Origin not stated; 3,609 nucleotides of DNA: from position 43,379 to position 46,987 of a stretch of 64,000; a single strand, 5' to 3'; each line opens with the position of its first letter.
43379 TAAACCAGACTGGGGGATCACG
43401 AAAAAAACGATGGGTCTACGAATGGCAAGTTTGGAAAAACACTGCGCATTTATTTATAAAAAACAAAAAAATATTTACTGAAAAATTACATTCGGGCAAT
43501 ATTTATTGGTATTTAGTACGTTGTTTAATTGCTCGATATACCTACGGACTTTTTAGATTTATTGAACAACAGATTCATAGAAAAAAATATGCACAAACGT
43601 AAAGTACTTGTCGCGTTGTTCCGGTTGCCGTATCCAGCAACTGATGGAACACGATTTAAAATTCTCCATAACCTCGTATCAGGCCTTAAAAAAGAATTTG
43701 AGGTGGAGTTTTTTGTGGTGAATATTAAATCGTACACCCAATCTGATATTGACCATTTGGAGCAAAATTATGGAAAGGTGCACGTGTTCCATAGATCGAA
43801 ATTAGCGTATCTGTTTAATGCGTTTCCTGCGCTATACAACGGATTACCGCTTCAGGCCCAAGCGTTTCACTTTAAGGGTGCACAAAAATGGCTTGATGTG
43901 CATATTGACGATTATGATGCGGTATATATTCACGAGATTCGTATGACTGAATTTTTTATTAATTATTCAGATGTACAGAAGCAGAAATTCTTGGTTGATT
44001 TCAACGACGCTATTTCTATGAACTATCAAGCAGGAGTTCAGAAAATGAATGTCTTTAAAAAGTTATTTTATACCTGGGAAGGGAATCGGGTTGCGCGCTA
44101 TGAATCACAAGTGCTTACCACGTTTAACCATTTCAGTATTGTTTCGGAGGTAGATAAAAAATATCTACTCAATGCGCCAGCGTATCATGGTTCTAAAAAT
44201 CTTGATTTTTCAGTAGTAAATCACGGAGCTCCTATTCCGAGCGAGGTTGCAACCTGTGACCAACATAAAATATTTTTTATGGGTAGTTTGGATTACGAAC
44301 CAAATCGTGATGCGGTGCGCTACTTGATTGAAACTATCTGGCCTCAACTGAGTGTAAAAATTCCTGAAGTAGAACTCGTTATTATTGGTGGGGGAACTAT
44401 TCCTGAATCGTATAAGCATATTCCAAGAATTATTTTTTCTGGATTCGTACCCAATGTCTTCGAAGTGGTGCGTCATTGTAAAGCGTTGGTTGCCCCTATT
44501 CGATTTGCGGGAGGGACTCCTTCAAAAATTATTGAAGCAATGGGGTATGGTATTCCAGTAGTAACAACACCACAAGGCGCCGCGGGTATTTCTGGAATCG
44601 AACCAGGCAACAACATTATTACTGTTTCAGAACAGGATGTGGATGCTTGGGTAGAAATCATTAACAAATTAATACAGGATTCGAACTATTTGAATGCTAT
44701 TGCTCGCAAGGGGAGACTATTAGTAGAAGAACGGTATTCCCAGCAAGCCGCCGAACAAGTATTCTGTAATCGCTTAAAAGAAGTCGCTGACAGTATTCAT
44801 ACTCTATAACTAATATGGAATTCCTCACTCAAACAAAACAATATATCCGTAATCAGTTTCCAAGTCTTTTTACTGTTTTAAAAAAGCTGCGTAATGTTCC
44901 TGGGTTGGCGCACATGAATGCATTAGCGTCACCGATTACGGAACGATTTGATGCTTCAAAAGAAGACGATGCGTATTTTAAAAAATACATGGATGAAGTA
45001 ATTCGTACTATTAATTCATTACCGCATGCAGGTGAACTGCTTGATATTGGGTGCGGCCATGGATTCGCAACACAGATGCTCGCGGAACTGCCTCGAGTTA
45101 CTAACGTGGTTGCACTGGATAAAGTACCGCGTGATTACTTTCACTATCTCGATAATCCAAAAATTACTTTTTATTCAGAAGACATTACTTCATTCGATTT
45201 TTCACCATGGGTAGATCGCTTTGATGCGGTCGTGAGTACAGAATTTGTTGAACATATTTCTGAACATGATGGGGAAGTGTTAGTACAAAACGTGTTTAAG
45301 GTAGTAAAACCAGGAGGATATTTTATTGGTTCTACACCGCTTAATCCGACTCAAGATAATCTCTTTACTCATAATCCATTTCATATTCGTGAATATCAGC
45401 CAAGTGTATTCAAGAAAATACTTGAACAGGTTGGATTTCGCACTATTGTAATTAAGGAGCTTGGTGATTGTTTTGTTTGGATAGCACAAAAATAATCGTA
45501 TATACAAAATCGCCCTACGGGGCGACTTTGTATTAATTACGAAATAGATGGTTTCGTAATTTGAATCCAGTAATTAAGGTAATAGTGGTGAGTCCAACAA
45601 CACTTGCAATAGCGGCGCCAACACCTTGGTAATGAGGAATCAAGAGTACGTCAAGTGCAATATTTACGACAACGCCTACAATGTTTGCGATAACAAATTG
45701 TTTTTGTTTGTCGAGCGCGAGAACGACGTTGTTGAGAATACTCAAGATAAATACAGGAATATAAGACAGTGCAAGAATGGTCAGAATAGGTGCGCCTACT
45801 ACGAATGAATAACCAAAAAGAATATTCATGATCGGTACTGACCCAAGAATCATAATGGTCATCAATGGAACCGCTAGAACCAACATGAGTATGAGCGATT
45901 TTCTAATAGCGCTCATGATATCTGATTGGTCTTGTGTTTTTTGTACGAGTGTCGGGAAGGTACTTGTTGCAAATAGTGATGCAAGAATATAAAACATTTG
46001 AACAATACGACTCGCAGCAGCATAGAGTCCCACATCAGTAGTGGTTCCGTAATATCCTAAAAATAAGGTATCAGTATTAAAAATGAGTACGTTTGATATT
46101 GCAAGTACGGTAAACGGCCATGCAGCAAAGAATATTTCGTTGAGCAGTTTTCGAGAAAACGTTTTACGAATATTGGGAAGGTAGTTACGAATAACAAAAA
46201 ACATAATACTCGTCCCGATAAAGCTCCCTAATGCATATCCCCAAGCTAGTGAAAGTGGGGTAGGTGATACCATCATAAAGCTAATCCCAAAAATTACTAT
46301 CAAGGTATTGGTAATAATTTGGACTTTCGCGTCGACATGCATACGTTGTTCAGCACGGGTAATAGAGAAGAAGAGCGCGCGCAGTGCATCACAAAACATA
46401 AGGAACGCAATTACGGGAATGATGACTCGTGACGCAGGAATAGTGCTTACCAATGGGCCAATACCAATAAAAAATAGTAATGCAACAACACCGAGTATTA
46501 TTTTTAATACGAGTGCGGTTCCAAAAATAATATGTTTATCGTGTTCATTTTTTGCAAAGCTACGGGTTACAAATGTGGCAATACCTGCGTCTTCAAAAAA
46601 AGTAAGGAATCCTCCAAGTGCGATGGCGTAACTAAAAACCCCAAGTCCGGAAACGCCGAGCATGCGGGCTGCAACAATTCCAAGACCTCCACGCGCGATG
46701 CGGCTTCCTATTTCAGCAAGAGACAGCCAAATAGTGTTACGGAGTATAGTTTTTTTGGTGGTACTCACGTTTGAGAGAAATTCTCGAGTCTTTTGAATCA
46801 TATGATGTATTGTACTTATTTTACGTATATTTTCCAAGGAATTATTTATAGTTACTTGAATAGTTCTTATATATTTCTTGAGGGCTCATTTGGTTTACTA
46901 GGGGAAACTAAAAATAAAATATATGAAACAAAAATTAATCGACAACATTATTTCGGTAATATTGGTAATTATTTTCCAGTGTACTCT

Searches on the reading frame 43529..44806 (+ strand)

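Call 85: search_protein_families(library=pfam, proteins=[window:43529-44806:+], max_evalue=0.001)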
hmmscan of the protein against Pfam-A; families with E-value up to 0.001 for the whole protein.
window:43529-44806:+ (426 aa): 3 families
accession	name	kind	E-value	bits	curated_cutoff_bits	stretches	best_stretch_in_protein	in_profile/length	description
PF13692.12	Glyco_trans_1_4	-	3.5e-25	89.4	27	1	246-384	2-142/142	Glycosyl transferases group 1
PF00534.26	Glycos_transf_1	-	7.7e-14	52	26.4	1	244-396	14-170/172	Glycosyl transferases group 1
PF13524.12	Glyco_trans_1_2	-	8.9e-05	22.9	25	1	279-405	13-135/144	Glycosyl transferase-like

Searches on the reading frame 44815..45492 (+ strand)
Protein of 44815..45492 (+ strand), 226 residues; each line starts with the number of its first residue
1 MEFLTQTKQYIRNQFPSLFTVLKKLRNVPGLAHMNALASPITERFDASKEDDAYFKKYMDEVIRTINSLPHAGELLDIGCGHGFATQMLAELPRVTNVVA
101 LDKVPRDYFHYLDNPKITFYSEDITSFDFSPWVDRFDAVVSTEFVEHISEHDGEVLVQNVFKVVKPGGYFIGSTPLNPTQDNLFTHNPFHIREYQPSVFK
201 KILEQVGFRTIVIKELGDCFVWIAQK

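Call 85: search_protein_families(library=pfam, proteins=[window:44815-45492:+], max_evalue=0.001)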
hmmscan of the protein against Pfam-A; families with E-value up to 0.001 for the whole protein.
window:44815-45492:+ (226 aa): 9 families
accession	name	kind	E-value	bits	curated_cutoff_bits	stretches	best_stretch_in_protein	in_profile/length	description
PF13489.12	Methyltransf_23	-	2.5e-15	57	27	1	55-210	6-161/164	Methyltransferase domain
PF08241.18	Methyltransf_11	-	3.7e-12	47.2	21.2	1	76-171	1-94/95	Methyltransferase domain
PF13649.12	Methyltransf_25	-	1.3e-11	45.5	27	1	76-168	2-97/97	Methyltransferase domain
PF08242.18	Methyltransf_12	-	3.1e-09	37.9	30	1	76-170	1-98/98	Methyltransferase domain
PF13847.12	Methyltransf_31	-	5.4e-09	36.3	27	1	74-176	6-113/145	Methyltransferase domain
PF02353.26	CMAS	-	3.7e-07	30.2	27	1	69-183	60-175/273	Mycolic acid cyclopropane synthetase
PF01728.25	FtsJ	-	1.4e-05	25.5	24.1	1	61-141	11-97/181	FtsJ-like methyltransferase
PF05401.17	NodS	-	2e-05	24.9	24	1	53-174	25-146/201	Nodulation protein S (NodS)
PF00398.26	RrnaAD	-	0.00052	19.6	24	1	56-137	16-96/263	Ribosomal RNA adenine dimethylase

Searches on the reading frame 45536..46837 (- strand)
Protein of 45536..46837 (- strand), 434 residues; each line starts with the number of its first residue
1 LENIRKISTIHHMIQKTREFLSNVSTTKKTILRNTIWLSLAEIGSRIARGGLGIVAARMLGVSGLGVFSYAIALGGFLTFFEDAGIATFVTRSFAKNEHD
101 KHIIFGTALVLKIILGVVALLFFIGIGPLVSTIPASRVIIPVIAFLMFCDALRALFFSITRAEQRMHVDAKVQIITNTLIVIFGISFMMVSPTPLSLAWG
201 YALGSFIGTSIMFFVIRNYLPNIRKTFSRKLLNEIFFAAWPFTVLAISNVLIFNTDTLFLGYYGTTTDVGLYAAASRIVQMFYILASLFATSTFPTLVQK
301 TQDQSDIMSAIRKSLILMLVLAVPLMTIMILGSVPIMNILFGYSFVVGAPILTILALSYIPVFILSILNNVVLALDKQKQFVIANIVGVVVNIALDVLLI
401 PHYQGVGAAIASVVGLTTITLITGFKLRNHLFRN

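Call 85: search_protein_families(library=pfam, proteins=[window:45536-46837:-], max_evalue=0.001)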
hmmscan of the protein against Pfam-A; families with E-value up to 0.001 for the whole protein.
window:45536-46837:- (434 aa): 4 families
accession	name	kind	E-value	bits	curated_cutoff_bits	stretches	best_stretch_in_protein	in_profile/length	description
PF01943.22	Polysacc_synt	-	7e-29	101.5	28.2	1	31-299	1-272/274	Polysaccharide biosynthesis protein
PF13440.11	Polysacc_synt_3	-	9.7e-24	84.5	23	1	56-345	2-288/293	Polysaccharide biosynthesis protein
PF03023.19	MurJ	-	3.2e-10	39.7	27.4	1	132-422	97-394/451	Lipid II flippase MurJ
PF01554.23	MatE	-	5.9e-08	33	24.9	1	247-397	7-160/161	MatE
